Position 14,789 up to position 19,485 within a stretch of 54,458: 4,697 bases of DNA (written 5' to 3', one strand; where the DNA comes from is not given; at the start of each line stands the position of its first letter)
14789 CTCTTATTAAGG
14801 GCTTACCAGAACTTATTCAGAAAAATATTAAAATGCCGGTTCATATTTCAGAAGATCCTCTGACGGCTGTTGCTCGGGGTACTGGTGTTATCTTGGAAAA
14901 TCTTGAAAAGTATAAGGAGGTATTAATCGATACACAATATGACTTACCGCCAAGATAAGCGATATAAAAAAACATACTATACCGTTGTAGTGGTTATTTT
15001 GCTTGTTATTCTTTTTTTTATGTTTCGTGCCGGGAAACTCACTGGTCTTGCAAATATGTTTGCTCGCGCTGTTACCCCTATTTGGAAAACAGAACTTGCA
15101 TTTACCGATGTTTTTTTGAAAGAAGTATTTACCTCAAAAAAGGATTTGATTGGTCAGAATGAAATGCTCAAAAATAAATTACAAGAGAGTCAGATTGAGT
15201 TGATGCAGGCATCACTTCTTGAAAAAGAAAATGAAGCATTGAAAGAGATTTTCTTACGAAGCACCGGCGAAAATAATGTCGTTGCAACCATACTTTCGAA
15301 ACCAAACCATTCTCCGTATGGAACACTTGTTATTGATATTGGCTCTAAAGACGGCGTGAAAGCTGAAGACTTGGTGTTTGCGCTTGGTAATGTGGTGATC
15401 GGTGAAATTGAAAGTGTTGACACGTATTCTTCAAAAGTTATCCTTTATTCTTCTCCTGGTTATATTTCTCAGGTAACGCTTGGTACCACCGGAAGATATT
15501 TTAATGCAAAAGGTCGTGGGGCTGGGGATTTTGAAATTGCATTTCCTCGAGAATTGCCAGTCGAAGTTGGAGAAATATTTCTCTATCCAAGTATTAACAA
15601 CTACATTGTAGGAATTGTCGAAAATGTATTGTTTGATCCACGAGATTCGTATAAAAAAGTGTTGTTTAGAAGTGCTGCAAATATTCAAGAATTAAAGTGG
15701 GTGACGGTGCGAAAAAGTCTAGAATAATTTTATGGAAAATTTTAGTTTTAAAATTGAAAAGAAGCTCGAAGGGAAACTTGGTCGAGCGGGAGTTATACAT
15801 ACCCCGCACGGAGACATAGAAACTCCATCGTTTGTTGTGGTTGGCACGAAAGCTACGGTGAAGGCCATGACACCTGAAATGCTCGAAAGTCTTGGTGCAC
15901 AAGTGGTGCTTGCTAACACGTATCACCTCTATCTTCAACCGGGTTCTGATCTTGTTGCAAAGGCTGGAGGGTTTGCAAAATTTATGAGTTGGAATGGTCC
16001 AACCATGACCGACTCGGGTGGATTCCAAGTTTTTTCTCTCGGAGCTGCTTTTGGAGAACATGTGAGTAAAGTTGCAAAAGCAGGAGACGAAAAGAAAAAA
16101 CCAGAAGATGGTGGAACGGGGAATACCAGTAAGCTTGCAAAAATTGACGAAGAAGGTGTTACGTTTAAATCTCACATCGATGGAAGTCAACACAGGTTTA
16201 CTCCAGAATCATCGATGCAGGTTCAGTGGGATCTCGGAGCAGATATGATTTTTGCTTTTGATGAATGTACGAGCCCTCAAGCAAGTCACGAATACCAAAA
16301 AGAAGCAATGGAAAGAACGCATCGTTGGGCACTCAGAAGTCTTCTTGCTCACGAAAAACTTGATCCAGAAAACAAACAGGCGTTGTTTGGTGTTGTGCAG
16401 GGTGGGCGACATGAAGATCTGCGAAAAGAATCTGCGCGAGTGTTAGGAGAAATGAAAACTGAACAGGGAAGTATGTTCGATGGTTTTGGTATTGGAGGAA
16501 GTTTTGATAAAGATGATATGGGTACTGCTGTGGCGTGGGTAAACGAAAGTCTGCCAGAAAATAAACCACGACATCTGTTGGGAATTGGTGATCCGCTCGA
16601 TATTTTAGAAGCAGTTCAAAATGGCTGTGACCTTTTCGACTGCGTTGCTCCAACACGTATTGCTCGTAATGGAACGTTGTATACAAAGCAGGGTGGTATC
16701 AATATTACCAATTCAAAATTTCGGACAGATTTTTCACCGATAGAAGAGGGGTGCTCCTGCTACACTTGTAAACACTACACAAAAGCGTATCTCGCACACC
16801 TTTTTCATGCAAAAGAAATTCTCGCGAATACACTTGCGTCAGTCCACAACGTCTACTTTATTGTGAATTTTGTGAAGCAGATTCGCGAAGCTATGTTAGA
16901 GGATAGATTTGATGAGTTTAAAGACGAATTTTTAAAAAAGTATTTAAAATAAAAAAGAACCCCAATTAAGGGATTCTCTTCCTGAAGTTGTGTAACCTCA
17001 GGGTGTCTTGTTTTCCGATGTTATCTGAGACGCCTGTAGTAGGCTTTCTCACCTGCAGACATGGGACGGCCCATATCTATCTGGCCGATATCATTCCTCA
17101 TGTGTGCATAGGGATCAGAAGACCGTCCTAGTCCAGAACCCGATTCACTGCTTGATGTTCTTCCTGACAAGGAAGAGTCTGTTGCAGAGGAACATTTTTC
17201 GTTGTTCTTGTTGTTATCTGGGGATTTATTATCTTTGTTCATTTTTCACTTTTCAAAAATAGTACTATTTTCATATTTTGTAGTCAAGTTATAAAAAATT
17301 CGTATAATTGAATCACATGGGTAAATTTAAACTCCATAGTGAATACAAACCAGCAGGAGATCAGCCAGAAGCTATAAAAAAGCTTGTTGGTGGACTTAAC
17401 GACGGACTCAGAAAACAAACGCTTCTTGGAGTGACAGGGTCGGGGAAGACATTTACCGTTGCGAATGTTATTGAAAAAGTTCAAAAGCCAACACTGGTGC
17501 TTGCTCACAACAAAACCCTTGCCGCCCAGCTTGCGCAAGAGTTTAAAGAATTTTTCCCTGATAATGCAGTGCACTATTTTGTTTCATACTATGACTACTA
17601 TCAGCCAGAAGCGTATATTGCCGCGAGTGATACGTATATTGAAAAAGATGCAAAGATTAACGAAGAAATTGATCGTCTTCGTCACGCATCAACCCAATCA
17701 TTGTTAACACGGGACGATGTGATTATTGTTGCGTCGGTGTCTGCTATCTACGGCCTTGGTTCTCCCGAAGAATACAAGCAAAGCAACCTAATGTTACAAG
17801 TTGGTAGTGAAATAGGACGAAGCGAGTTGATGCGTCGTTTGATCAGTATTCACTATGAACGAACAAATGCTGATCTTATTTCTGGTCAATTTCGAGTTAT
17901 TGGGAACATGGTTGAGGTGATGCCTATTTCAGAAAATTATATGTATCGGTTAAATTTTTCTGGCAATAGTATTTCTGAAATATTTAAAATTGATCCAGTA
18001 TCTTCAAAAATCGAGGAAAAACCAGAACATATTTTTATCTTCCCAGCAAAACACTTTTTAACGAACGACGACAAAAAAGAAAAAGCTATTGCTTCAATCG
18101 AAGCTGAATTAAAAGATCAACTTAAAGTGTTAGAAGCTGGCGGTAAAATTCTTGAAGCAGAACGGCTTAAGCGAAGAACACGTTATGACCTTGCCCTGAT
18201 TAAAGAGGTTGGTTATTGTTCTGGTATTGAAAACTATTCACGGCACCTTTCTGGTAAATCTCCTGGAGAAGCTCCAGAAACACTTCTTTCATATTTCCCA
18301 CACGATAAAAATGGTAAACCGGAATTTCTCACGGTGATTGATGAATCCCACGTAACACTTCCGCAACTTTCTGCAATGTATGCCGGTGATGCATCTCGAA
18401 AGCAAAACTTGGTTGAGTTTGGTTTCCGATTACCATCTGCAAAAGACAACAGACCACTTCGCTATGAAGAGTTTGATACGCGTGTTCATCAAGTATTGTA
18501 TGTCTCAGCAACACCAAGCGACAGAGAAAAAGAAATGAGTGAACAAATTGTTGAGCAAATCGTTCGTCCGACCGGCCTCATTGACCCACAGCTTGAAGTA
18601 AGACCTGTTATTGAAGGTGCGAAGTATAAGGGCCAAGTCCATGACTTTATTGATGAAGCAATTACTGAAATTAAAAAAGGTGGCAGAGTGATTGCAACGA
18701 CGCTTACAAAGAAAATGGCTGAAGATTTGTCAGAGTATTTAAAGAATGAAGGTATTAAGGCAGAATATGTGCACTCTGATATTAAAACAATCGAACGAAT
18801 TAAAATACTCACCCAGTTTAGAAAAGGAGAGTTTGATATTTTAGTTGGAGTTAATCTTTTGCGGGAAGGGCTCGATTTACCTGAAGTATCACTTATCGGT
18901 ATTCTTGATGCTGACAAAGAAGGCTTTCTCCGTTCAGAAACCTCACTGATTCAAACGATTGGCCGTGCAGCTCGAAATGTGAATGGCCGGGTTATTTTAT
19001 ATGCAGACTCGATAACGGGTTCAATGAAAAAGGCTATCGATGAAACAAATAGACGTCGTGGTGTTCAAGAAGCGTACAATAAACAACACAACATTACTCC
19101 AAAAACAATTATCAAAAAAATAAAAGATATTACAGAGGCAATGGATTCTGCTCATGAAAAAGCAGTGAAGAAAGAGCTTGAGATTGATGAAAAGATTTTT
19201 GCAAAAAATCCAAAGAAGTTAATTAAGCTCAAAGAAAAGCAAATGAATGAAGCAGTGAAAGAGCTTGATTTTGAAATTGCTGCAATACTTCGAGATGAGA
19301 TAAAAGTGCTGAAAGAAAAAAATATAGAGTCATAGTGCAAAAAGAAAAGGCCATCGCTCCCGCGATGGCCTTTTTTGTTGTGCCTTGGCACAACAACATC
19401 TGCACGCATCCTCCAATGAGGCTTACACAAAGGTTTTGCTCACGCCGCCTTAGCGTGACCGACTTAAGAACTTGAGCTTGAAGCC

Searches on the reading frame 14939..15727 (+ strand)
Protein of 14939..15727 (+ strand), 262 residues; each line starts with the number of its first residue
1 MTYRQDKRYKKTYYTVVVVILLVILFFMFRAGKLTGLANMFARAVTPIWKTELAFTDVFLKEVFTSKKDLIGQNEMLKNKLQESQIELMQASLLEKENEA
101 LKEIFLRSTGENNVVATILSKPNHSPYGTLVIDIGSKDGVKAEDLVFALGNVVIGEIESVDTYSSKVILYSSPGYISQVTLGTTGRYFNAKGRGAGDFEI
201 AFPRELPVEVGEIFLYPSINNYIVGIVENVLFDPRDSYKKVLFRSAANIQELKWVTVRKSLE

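Call 62: search_protein_families(library=pfam, proteins=[window:14939-15727:+], max_evalue=0.0001)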
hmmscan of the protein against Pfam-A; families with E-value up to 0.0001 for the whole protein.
window:14939-15727:+ (262 aa): 1 family
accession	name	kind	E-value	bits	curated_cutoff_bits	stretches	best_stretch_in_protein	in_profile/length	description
PF04085.20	MreC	-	6e-13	49.3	28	1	120-257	3-145/147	Rod shape-determining protein MreC, barrel core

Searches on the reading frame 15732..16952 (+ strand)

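Call 62: search_protein_families(library=pfam, proteins=[window:15732-16952:+], max_evalue=0.0001)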
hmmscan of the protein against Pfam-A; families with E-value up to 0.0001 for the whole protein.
window:15732-16952:+ (406 aa): 1 family
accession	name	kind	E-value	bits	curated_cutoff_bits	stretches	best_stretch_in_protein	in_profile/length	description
PF01702.25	TGT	-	1.4e-141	472.1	26.3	1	17-404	3-355/357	Queuine tRNA-ribosyltransferase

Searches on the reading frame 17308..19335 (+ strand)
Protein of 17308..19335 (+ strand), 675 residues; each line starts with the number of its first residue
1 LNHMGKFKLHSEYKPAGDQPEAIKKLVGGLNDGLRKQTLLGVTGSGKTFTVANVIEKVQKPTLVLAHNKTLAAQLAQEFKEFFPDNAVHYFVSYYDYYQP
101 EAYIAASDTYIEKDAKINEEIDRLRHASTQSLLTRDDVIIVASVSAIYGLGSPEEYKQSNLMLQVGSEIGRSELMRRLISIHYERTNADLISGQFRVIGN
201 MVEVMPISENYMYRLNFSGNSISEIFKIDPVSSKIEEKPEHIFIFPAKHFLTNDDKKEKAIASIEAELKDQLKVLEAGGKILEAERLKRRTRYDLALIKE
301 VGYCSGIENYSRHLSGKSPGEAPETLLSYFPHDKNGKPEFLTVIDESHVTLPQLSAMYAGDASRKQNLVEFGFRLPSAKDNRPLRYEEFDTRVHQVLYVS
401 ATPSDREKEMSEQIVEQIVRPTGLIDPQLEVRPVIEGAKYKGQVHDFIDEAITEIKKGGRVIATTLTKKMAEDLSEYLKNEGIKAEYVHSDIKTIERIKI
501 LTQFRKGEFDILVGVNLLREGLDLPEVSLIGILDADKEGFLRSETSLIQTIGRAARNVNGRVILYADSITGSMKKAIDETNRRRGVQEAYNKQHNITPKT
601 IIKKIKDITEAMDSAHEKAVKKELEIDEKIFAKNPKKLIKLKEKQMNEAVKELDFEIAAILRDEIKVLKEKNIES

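Call 62: search_protein_families(library=pfam, proteins=[window:17308-19335:+], max_evalue=0.0001)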
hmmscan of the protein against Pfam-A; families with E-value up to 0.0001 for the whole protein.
window:17308-19335:+ (675 aa): 7 families
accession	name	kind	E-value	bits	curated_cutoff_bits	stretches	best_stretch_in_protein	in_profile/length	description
PF17757.6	UvrB_inter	-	2e-23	82.8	22.9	1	161-250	1-91/91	UvrB interaction domain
PF12344.14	UvrB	-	3.8e-23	81.5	27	1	564-606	1-43/43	Ultra-violet resistance protein B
PF00271.37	Helicase_C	-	6.3e-23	81.6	23.5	1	448-557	6-109/110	Helicase conserved C-terminal domain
PF04851.21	ResIII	-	9.4e-12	45.6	22.5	1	14-140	3-130/164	Type III restriction enzyme, res subunit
PF02151.25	UVR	-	3.1e-09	36.7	21.5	1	636-670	1-35/36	UvrB/uvrC motif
PF00270.35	DEAD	-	5e-06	26.8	26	0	19-89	4-77/167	DEAD/DEAH box helicase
PF13604.12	AAA_30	-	5.9e-05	23.3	27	0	18-80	5-67/191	AAA domain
